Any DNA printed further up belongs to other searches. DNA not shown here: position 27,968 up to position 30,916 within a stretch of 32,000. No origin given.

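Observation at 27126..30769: Tightly coupled AAA+ ATPase + giant S8 subtilase cassette in a tRNA-linked island (ietAS-like defence candidate)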

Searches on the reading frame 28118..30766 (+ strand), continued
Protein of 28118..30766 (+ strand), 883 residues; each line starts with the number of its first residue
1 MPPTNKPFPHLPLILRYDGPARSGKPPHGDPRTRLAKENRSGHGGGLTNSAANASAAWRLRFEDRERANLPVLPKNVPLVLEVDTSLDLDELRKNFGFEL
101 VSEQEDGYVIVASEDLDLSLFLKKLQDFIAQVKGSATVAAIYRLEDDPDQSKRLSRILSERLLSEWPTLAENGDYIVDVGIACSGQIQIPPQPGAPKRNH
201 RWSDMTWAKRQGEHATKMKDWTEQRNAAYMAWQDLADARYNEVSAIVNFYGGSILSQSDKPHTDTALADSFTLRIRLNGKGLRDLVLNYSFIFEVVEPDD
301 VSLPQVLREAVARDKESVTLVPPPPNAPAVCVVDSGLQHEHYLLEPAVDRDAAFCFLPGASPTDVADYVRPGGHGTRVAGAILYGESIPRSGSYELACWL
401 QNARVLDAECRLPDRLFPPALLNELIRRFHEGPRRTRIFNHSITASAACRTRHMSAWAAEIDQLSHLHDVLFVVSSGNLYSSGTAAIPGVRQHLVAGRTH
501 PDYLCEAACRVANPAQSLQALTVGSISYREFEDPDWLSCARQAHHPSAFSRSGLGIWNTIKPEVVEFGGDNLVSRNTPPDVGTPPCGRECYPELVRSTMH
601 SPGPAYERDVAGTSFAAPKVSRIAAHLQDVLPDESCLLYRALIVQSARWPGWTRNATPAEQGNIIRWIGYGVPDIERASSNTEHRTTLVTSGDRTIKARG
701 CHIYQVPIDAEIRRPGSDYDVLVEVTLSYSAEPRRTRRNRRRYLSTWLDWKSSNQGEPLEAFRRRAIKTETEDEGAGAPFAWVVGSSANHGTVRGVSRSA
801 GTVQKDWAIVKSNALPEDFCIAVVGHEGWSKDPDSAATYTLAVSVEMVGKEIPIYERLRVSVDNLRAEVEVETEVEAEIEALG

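Call 27: find_related_loci(query=A1, collection=genome_contigs, flank=6000)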
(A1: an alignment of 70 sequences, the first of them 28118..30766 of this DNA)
Query A1 (883 aa) in genome_contigs; peptide patterns used: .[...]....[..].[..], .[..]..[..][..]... (x = any residue, [..] = any of these).
397 stretches matched a pattern; 380 encode a relative of the query (tblastn E <= 1e-3); the best 80 are kept; 80 distinct loci.
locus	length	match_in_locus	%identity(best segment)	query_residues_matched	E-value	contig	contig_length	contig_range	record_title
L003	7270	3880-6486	76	1-866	0e+0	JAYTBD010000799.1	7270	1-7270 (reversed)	MAG: Fimbriiglobus sp. isolate GFS_14120 GFS_14120_798, whole genome shotgun sequence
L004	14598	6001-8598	60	1-876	0e+0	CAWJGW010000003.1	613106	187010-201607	MAG: uncultured Isosphaeraceae bacterium isolate MFD04463.bin.2.46 genome assembly, contig: contig_16660, whole genome s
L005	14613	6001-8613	59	3-881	0e+0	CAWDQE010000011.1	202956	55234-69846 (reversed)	MAG: uncultured Planctomycetia bacterium isolate MFD01231.bin.2.20 genome assembly, contig: contig_36968, whole genome s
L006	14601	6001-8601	56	1-878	0e+0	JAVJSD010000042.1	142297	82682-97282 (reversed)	MAG: Pirellulaceae bacterium isolate G1-WW12-08 k141_99560, whole genome shotgun sequence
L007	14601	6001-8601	56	1-880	0e+0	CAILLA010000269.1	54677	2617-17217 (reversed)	MAG: uncultured Schlesneria sp. isolate Umea3_bin-3867 genome assembly, contig: bin-3867:269/307, whole genome shotgun s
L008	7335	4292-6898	57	3-878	0e+0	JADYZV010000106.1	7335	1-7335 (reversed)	MAG: Pirellulaceae bacterium isolate SJ586 c_000000984245, whole genome shotgun sequence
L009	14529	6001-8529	56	1-854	0e+0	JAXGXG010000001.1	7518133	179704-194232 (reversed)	MAG: Thermoguttaceae bacterium isolate AnMBR.bin485 bin485_1, whole genome shotgun sequence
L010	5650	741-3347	57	3-878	0e+0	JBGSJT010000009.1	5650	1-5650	MAG: Pirellulaceae bacterium isolate JTS-AC163 k141_1963081, whole genome shotgun sequence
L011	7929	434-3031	54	3-880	0e+0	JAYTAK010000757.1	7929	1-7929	MAG: Candidatus Kuenenia sp. isolate GFS_13877 GFS_13877_756, whole genome shotgun sequence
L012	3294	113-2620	57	43-879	0e+0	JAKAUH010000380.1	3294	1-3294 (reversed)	MAG: Planctomycetota bacterium isolate YP3.bin26 NODE_40770_length_3294_cov_1.09031, whole genome shotgun sequence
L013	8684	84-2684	57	1-869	0e+0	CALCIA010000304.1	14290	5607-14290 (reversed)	MAG TPA_asm: uncultured actinobacterium isolate SRR3997478_bin.33_CONCOCT_v1.1_MAG genome assembly, contig: ERZ778018.20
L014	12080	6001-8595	54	3-880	0e+0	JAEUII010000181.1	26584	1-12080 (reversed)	MAG: Planctomycetaceae bacterium isolate new MAG-39 k141_2355919, whole genome shotgun sequence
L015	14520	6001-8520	55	30-881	0e+0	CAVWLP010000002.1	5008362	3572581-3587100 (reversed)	MAG: uncultured Phycisphaerales bacterium isolate MFD04434.bin.2.6 genome assembly, contig: contig_5192, whole genome sh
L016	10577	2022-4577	54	3-867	0e+0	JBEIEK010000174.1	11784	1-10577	MAG: Planctomycetaceae bacterium isolate Sample-101-S75-bin-75 Sample_101_S75-bin_75-k141_1198439, whole genome shotgun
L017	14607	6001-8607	56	3-880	0e+0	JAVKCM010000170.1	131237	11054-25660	MAG: Fuerstiella sp. isolate F4-SAH-21 k141_84563, whole genome shotgun sequence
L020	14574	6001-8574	54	1-880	0e+0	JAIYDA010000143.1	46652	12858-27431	MAG: Planctomycetaceae bacterium isolate H1_MAG_00021 pond_H1_MAG_00021_000000000077, whole genome shotgun sequence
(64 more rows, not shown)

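Call 35: predict_structure(alignment_id=A1)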
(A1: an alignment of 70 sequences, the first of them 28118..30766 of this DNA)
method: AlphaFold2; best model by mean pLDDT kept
length: 883 residues; sequences in the alignment: 70
mean_pLDDT: 82.8   pTM: 0.68
mean pLDDT of the five models: 82.8, 79.7, 77.9, 74.7, 74.2
residues with pLDDT >= 90: 292; 70-90: 475; 50-70: 73; < 50: 43
segments of 3 or more residues with pLDDT < 50: 1-4, 21-29, 300-306, 735-743, 874-883
pLDDT, mean of each block of 10 residues (from residue 1): 52 83 38 83 85 85 85 85 78 80 75 84 88 83 81 84 82 87 78 84 90 91 89 90 93 87 76 91 91 76 46 83 95 92 93 93 93 90 91 94 92 82 94 95 64 72 91 88 82 91 85 67 90 89 89 74 89 89 84 86 76 82 95 92 95 86 91 92 90 81 90 75 93 52 65 85 73 69 79 77 89 88 73 75 90 87 87 49 41
secondary structure, 60 per line:
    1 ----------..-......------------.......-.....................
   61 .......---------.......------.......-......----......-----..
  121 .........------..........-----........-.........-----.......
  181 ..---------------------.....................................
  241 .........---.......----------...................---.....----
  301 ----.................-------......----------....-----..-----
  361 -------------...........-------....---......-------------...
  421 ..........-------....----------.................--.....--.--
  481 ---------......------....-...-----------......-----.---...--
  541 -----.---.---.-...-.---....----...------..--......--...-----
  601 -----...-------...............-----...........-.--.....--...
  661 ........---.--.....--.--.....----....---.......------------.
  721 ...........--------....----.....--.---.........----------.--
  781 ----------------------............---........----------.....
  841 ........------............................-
elements in order (helices of 4 or more, strands of 3 or more residues): E14-19 H32-38 H40-67 E77-83 H90-96 E98-103 E108-113 H119-129 H136-140 E141-145 H151-157 H160-168 E174-182 H204-249 E253-259 E270-278 H279-288 E292-296 H305-317 E318-321 E329-334 H374-384 E392-395 E399-404 H418-430 E438-441 H452-468 E471-475 H490-495 H502-505 E521-526 E536-538 E564-567 E572-574 H585-590 E593-595 E606-608 H616-630 H636-646 H651-655 H658-668 H675-679 E685-689 E694-697 E701-707 E720-731 H740-743 E748-752 H759-767 E803-811 E818-825 E836-848 H855-882

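Call 38: fold_search(model_id=the predicted structure, library=pdb)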
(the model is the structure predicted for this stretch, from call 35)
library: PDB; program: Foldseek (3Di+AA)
matches with E <= 10: 1218; with E <= 0.001: 196
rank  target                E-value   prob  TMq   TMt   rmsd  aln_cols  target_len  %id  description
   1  3afg_A                1.3e-19  1.00  0.32  0.52  11.9       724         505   14  Crystal structure of ProN-Tk-SP from Thermococcus kodakaraensis (released 2010-08-04)
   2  3afg_B                2.9e-19  1.00  0.32  0.51  12.0       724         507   13  Crystal structure of ProN-Tk-SP from Thermococcus kodakaraensis (released 2010-08-04)
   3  1wmd                  5.4e-16  1.00  0.37  0.70   7.3       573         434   16  Crystal Structure of alkaline serine protease KP-43 from Bacillus sp. KSM-KP43 (1.30 angstrom, 100 K) (released 2004-09-14)
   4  8jmw_A                3.0e-14  1.00  0.30  0.48  10.1       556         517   15  Fibril form of serine peptidase Vpr (released 2023-12-06)
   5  9ues_B                3.2e-14  1.00  0.30  0.58   8.0       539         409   16  Crystal structure of an inactive TKSP mutant in complex with the TKS propeptide (released 2026-02-18)
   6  2id4_A                1.1e-13  1.00  0.25  0.43  12.7       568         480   14  The 1.9 A structure of Kex2 in complex with an Ac-R-E-R-K-chloromethyl ketone inhibitor. (released 2007-05-01)
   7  7o1u                  1.5e-13  1.00  0.26  0.46  13.4       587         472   13  X-ray structure of furin in complex with the guanylhydrazone-based inhibitor 1 (BEV241) (released 2021-09-01)
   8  2id4_B                2.2e-13  1.00  0.26  0.45  12.0       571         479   13  The 1.9 A structure of Kex2 in complex with an Ac-R-E-R-K-chloromethyl ketone inhibitor. (released 2007-05-01)
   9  3hjr                  2.7e-13  1.00  0.27  0.39  16.2       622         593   14  Crystal structure of serine protease of Aeromonas sobria (released 2009-06-02)
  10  3whi_A                3.2e-13  1.00  0.24  0.54  13.8       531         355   14  Crystal structure of unautoprocessed form of IS1-inserted Pro-subtilisin E (released 2013-12-25)
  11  3wqb_A                7.0e-13  1.00  0.26  0.37  12.7       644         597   14  Crystal structure of aeromonas sobria serine protease (ASP) and the chaperone (ORF2) complex (released 2015-03-25)
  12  4omc_B                1.3e-12  1.00  0.25  0.44  14.1       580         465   13  X-ray structure of human furin in complex with the competitive inhibitor meta-guanidinomethyl-Phac-RVR-Amba (released 2014-04-09)
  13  1c3l                  1.4e-12  1.00  0.23  0.68   6.7       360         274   19  SUBTILISIN-CARLSBERG COMPLEXED WITH XENON (8 BAR) (released 1999-08-04)
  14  3whi_B                1.4e-12  1.00  0.24  0.56  13.4       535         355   14  Crystal structure of unautoprocessed form of IS1-inserted Pro-subtilisin E (released 2013-12-25)
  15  1r64_A                1.4e-12  1.00  0.26  0.45  12.0       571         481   13  The 2.2 A crystal structure of Kex2 protease in complex with Ac-Arg-Glu-Lys-boroArg peptidyl boronic acid inhibitor (released 2004-03-09)
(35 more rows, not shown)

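Call 56: find_homologous_proteins(query=L001:3113-5620:+, max_evalue=1e-10)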
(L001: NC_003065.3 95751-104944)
Query L001:3113-5620:+ (836 aa): 4540 proteins with E <= 1e-10 among 8000 candidates; the best 120 are listed.
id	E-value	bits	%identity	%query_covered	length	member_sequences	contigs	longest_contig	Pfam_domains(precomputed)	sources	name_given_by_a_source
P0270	0.0e+0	1752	91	100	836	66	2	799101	PF00082.28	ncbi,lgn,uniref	ncbi:S8 family peptidase [Ensifer canadensis]|uniref:S8 family peptidase n=1 Tax=Ensifer canadensis 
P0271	0.0e+0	1752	91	100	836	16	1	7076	PF00082.28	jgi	jgi:Subtilase family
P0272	0.0e+0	1698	89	100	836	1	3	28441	PF00082.28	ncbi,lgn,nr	ncbi:S8 family peptidase [Agrobacterium rhizogenes]|nr:S8 family peptidase [Rhizobium rhizogenes] NT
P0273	0.0e+0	1683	87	100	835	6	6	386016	PF00082.28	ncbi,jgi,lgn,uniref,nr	ncbi:S8 family peptidase [Agrobacterium pusense]|uniref:S8 family peptidase n=1 Tax=Agrobacterium pu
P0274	0.0e+0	1675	92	96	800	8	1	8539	PF00082.28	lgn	-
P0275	0.0e+0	1538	80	100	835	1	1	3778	PF00082.28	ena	-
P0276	0.0e+0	1533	79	100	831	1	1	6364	PF00082.28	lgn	-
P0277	0.0e+0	1518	79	100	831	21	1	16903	PF00082.28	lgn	-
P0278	0.0e+0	1506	78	100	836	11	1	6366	PF00082.28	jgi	jgi:hypothetical protein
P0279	0.0e+0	1496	77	100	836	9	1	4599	PF00082.28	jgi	jgi:hypothetical protein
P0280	0.0e+0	1491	78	100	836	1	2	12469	PF00082.28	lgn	-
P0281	0.0e+0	1269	68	99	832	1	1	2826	PF00082.28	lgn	-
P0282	0.0e+0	1238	67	100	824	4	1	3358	PF00082.28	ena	-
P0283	0.0e+0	1234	66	100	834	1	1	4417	PF00082.28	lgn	-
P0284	0.0e+0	1232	66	100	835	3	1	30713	PF00082.28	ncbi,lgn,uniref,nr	ncbi:MAG: S8 family peptidase [Sphingopyxis sp.]|uniref:S8 family peptidase n=1 Tax=Sphingopyxis sp.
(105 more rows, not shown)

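Call 60: find_encoding_contigs(protein=window:28118-30766:+, flank=10000, max_places=4)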
Protein window:28118-30766:+ (883 aa): 7 contigs read that carry it; 2 places shown.
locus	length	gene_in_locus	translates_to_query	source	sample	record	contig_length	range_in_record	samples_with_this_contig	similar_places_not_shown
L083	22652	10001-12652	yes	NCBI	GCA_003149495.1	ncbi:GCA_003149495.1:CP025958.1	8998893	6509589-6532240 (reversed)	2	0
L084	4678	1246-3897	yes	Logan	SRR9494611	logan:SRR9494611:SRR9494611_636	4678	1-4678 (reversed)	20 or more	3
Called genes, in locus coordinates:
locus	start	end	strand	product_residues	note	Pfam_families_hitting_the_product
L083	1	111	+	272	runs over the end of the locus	-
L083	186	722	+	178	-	-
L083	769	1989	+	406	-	PF07690:MFS_1, PF12832:MFS_1_like, PF07690:MFS_1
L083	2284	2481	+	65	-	-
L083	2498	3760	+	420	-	PF02040:ArsB, PF03600:CitMHS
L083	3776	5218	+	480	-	PF13581:HATPase_c_2 (faint), PF00512:HisKA, PF02518:HATPase_c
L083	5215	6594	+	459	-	PF00072:Response_reg, PF00158:Sigma54_activat, PF14532:Sigma54_activ_2, PF07728:AAA_5 (weak), PF25601:AAA_lid_14, PF02954:HTH_8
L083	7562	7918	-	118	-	-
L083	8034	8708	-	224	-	PF13808:DDE_Tnp_1_assoc, PF01609:DDE_Tnp_1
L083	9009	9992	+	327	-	PF00004:AAA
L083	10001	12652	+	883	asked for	PF27160:Y4kK_N (weak), PF00082:Peptidase_S8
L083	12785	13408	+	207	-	PF02384:N6_Mtase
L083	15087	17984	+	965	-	PF04542:Sigma70_r2, PF04545:Sigma70_r4 (weak), PF08281:Sigma70_r4_2, PF00775:Dioxygenase_C (faint), PF20598:DUF6795 (faint), PF13620:CarboxypepD_reg (weak)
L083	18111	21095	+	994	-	PF04542:Sigma70_r2, PF08281:Sigma70_r4_2, PF00775:Dioxygenase_C (faint), PF02369:Big_1 (faint), PF10670:DUF4198 (faint), PF13620:CarboxypepD_reg (weak), PF13715:CarbopepD_reg_2 (faint), PF13620:CarboxypepD_reg (weak), +1 more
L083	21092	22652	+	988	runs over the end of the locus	PF04542:Sigma70_r2, PF02369:Big_1 (faint), PF08281:Sigma70_r4_2, PF15976:CooC_C (faint), PF13715:CarbopepD_reg_2 (faint), PF20598:DUF6795 (faint), PF13620:CarboxypepD_reg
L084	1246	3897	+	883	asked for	PF27160:Y4kK_N (weak), PF00082:Peptidase_S8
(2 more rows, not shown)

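Call 67: search_protein_families(library=padloc, alignment_id=A4, max_evalue=0.00001)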
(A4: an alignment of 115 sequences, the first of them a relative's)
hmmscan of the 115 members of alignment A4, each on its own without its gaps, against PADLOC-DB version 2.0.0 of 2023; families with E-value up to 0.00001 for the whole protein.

A. member 1, L004:4506-4991:+ (162 aa): 0 families

B. families by the number of members that match (of 115 scanned): 245 families (the first 25 are shown)
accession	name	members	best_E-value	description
PDLC04134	mad2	5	1.8e-48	mads_2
PDLC03038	MTase_I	4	5.9e-230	Type I methyltransferase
PDLC03025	MTase_I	4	1.1e-27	Type I methyltransferase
PDLC02707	PbeA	4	1.7e-10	PbeA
PDLC03039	MTase_I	3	2.1e-224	Type I methyltransferase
PDLC03027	MTase_I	3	2.8e-169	Type I methyltransferase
PDLC03032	MTase_I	3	3.9e-135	Type I methyltransferase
PDLC03031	MTase_I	3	3.5e-109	Type I methyltransferase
PDLC03022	MTase_I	3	3.5e-89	Type I methyltransferase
PDLC03028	MTase_I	3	1.6e-82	Type I methyltransferase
PDLC03019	MTase_I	3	1.8e-64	Type I methyltransferase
PDLC03035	MTase_I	3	4e-57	Type I methyltransferase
PDLC03029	MTase_I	3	9.3e-52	Type I methyltransferase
PDLC03240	MTase_II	3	1.1e-49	Type II methyltransferase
PDLC03021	MTase_I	3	4.7e-46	Type I methyltransferase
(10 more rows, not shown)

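Call 68: search_protein_families(library=pfam, alignment_id=A4, max_evalue=0.00001)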
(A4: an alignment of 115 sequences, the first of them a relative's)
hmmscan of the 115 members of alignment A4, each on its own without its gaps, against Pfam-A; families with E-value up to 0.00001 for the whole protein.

A. member 1, L004:4506-4991:+ (162 aa): 0 families

B. families by the number of members that match (of 115 scanned): 76 families (the first 25 are shown)
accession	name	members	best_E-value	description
PF00270.35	DEAD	5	2.7e-23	DEAD/DEAH box helicase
PF04851.21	ResIII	4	1.7e-14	Type III restriction enzyme, res subunit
PF02384.22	N6_Mtase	3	2.8e-87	N-6 DNA Methylase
PF12161.14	HsdM_N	3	1.4e-24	HsdM N-terminal domain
PF07506.17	RepB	2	4.4e-45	RepB plasmid partitioning protein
PF07669.17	Eco57I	2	1e-38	Eco57I restriction-modification methylase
PF00589.27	Phage_integrase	2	4.9e-24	Phage integrase family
PF00271.37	Helicase_C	2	6.3e-18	Helicase conserved C-terminal domain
PF02606.20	LpxK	1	3e-81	Tetraacyldisaccharide-1-P 4'-kinase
PF07733.18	DNA_pol3_alpha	1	7e-78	Bacterial DNA polymerase III alpha NTPase domain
PF03050.20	DDE_Tnp_IS66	1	3.6e-72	Transposase IS66 family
PF01610.23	DDE_Tnp_ISL3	1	5.8e-62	Transposase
PF01855.24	POR_N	1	1.1e-49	Pyruvate flavodoxin/ferredoxin oxidoreductase, thiamine diP-bdg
PF17657.6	DNA_pol3_finger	1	1.2e-48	Bacterial DNA polymerase III alpha subunit finger domain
PF11796.13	DUF3323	1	2e-47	Protein of unknown function N-terminus (DUF3323)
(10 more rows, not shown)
